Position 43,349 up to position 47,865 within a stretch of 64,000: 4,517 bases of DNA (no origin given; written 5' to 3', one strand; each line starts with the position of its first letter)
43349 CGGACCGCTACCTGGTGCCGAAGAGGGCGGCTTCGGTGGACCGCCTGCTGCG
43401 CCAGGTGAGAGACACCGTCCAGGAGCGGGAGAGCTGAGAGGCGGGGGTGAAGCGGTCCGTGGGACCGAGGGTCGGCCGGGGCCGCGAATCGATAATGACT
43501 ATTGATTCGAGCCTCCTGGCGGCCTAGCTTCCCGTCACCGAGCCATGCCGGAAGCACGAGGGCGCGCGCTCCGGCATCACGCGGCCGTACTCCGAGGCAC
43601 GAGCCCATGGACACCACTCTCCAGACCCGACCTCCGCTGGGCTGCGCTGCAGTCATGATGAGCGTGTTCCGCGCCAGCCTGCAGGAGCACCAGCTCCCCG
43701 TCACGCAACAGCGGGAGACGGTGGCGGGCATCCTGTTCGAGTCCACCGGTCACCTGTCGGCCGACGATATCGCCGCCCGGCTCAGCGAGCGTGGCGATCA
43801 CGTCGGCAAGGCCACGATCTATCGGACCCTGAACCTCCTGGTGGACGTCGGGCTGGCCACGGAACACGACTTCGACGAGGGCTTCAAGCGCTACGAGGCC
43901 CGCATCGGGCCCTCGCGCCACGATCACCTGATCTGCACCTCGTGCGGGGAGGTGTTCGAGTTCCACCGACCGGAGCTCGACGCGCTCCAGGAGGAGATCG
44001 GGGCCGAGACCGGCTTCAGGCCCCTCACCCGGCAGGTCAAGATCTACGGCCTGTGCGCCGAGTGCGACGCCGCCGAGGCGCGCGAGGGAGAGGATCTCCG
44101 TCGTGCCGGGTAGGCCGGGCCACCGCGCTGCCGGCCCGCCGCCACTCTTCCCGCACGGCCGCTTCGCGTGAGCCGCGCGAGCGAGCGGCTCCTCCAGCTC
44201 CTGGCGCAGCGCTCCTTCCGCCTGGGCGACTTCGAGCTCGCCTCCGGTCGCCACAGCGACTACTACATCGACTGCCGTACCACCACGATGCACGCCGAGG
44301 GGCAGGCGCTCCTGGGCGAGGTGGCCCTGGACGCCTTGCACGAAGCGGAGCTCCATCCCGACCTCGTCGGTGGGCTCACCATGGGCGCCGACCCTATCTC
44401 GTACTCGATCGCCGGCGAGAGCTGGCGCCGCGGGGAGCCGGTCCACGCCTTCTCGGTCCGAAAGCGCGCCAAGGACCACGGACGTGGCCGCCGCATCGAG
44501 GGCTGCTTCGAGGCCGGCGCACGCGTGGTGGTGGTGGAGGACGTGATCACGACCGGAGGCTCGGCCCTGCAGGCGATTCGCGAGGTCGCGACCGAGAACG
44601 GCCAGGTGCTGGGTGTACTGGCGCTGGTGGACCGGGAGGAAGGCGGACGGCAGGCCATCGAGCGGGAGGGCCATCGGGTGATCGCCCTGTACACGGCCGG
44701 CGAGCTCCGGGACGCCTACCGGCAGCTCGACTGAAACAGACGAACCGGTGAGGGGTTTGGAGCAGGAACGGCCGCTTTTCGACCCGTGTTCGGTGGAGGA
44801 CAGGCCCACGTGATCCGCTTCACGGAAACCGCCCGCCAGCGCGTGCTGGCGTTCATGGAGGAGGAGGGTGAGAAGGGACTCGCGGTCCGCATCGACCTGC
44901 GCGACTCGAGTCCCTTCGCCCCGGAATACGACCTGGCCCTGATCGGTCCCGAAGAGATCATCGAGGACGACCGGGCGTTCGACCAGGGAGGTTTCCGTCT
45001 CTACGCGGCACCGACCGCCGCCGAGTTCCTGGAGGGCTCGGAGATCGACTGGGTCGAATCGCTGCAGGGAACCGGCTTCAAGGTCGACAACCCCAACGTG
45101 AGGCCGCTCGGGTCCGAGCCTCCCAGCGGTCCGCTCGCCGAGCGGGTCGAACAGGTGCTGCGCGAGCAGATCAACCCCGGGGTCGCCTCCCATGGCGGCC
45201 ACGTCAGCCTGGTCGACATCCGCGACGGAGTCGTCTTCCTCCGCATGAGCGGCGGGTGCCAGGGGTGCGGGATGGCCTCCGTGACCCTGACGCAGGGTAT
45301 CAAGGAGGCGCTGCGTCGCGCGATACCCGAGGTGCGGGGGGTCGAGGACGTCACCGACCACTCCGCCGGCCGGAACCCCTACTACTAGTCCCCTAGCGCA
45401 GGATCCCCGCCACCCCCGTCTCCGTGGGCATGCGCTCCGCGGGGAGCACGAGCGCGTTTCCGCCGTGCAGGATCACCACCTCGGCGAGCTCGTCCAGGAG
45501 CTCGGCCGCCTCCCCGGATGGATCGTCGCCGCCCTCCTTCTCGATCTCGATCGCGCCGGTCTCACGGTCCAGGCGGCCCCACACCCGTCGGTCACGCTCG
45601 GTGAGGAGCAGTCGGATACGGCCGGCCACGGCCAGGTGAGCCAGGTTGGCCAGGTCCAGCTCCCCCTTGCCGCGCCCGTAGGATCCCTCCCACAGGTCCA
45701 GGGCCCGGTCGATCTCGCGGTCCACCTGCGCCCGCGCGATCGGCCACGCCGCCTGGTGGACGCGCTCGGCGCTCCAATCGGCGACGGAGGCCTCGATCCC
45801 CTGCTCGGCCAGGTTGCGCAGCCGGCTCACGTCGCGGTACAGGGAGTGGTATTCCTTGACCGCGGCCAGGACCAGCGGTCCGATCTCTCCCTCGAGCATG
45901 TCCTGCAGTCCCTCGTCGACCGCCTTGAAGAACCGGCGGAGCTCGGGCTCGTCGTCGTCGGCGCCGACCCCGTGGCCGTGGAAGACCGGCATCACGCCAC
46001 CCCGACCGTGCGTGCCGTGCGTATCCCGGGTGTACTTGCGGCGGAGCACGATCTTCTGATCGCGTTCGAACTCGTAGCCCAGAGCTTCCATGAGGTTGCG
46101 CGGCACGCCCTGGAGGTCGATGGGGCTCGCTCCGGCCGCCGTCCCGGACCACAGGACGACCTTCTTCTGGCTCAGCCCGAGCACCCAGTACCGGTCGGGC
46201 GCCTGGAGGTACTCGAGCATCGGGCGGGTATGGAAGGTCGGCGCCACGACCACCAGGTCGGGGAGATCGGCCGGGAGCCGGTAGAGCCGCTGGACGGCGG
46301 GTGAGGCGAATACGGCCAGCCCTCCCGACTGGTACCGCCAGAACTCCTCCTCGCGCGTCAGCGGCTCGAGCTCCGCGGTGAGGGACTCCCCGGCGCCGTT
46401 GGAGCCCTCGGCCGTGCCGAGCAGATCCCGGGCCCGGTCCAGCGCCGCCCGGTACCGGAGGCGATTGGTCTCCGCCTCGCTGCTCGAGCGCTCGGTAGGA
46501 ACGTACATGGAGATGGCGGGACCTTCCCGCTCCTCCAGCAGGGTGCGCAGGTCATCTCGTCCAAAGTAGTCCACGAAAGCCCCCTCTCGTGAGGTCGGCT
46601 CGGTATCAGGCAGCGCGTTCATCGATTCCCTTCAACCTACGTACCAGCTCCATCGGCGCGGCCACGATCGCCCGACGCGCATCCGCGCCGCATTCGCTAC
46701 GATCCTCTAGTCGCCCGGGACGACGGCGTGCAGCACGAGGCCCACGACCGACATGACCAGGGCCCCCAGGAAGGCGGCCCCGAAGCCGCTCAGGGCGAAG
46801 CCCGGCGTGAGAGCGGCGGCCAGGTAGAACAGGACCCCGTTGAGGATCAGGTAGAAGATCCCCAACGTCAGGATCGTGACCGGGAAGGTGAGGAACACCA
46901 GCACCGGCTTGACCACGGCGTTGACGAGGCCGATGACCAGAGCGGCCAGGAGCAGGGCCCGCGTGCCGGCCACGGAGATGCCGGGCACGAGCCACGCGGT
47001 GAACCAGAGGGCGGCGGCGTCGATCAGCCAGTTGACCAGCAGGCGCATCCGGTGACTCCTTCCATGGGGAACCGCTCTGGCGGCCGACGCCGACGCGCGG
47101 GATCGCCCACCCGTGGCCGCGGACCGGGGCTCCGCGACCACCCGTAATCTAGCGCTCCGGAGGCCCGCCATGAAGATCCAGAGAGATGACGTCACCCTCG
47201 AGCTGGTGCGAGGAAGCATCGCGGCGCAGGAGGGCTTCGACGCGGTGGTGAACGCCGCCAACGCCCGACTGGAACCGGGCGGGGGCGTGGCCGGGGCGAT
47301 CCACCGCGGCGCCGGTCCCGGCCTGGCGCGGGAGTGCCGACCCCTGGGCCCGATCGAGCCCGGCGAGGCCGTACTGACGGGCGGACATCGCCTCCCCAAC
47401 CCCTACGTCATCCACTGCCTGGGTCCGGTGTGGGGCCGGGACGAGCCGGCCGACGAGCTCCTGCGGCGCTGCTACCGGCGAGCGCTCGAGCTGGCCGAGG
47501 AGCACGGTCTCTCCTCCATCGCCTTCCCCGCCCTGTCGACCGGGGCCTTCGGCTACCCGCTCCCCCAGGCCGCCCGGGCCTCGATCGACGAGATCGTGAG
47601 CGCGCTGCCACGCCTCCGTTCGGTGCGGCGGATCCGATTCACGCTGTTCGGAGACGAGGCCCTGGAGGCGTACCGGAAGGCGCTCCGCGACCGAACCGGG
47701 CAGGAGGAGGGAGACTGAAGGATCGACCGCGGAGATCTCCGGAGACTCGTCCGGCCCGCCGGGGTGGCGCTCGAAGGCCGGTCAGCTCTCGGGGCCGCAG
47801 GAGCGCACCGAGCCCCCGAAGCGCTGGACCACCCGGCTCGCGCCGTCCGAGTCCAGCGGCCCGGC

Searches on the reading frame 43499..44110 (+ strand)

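Call 62: search_protein_families(library=pfam, proteins=[window:43499-44110:+], max_evalue=0.00001)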
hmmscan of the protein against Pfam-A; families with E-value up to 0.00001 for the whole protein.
window:43499-44110:+ (204 aa): 1 family
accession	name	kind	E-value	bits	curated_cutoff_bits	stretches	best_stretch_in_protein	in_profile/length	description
PF01475.25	FUR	-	4.4e-31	108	23.1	1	65-183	3-121/121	Ferric uptake regulator family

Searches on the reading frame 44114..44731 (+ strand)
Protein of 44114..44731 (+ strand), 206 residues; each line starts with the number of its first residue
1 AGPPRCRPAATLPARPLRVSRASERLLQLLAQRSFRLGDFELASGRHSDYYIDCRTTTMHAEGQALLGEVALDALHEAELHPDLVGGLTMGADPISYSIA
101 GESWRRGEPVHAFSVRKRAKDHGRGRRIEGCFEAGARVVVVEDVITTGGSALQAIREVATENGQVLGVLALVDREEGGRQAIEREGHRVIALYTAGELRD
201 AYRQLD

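Call 62: search_protein_families(library=pfam, proteins=[window:44114-44731:+], max_evalue=0.00001)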
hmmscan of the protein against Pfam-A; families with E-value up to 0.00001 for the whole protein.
window:44114-44731:+ (206 aa): 1 family
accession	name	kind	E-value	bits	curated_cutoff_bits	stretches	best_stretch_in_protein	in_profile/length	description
PF00156.33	Pribosyltran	-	3.2e-06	27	26.3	1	134-177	86-129/158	Phosphoribosyl transferase domain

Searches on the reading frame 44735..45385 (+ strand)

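Call 62: search_protein_families(library=pfam, proteins=[window:44735-45385:+], max_evalue=0.00001)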
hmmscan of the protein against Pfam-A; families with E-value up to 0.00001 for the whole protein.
window:44735-45385:+ (217 aa): 2 families
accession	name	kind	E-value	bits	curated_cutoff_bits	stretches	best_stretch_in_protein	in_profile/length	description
PF01106.22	NifU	-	4.4e-23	81.6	27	1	138-204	1-67/67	NifU-like domain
PF01521.26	Fe-S_biosyn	-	6.1e-11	43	26.3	1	27-123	3-103/110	Iron-sulphur cluster biosynthesis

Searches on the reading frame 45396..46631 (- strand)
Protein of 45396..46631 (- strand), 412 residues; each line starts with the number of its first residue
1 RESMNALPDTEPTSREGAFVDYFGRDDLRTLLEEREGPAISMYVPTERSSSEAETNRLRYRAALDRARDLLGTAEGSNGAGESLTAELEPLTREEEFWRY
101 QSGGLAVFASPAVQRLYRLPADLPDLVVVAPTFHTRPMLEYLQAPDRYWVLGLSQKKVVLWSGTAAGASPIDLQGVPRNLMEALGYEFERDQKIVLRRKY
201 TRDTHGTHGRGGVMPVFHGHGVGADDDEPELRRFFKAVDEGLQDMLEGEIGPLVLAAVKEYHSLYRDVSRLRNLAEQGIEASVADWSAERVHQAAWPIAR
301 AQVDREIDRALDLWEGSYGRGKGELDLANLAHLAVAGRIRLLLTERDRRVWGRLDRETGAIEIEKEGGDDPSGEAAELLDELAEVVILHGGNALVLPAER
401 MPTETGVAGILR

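Call 62: search_protein_families(library=pfam, proteins=[window:45396-46631:-], max_evalue=0.00001)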
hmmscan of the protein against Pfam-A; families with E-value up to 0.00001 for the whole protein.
window:45396-46631:- (412 aa): 5 families
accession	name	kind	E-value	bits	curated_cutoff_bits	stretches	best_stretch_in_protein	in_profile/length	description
PF18845.6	baeRF_family3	-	6.4e-37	127.9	31.5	1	147-338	1-168/168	Bacterial archaeo-eukaryotic release factor family 3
PF18849.6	baeRF_family7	-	1.8e-28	99.9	27.2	1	148-299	1-142/144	Bacterial archaeo-eukaryotic release factor family 7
PF18848.6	baeRF_family6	-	1.2e-24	87.8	27.5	1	147-299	2-147/149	Bacterial archaeo-eukaryotic release factor family 6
PF18851.6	baeRF_family8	-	1.6e-14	54.5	27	1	146-301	2-135/141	Bacterial archaeo-eukaryotic release factor family 8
PF18855.6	baeRF_family11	-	2.4e-13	51.1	27.2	1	149-298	5-132/139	Bacterial archaeo-eukaryotic release factor family 11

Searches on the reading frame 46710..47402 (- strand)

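Call 62: search_protein_families(library=pfam, proteins=[window:46710-47402:-], max_evalue=0.00001)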
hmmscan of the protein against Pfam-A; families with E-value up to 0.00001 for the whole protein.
window:46710-47402:- (231 aa): 1 family
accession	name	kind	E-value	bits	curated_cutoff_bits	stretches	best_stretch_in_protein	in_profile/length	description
PF04020.18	Phage_holin_4_2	-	1.3e-32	112.9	28.8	1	119-222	1-104/105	Mycobacterial 4 TMS phage holin, superfamily IV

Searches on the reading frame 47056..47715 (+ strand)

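Call 62: search_protein_families(library=pfam, proteins=[window:47056-47715:+], max_evalue=0.00001)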
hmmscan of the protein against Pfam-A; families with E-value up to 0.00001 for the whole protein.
window:47056-47715:+ (220 aa): 1 family
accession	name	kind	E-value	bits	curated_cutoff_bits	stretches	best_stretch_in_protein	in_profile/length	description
PF01661.27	Macro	-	1.7e-40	138.1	22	1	65-174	1-116/118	Macro domain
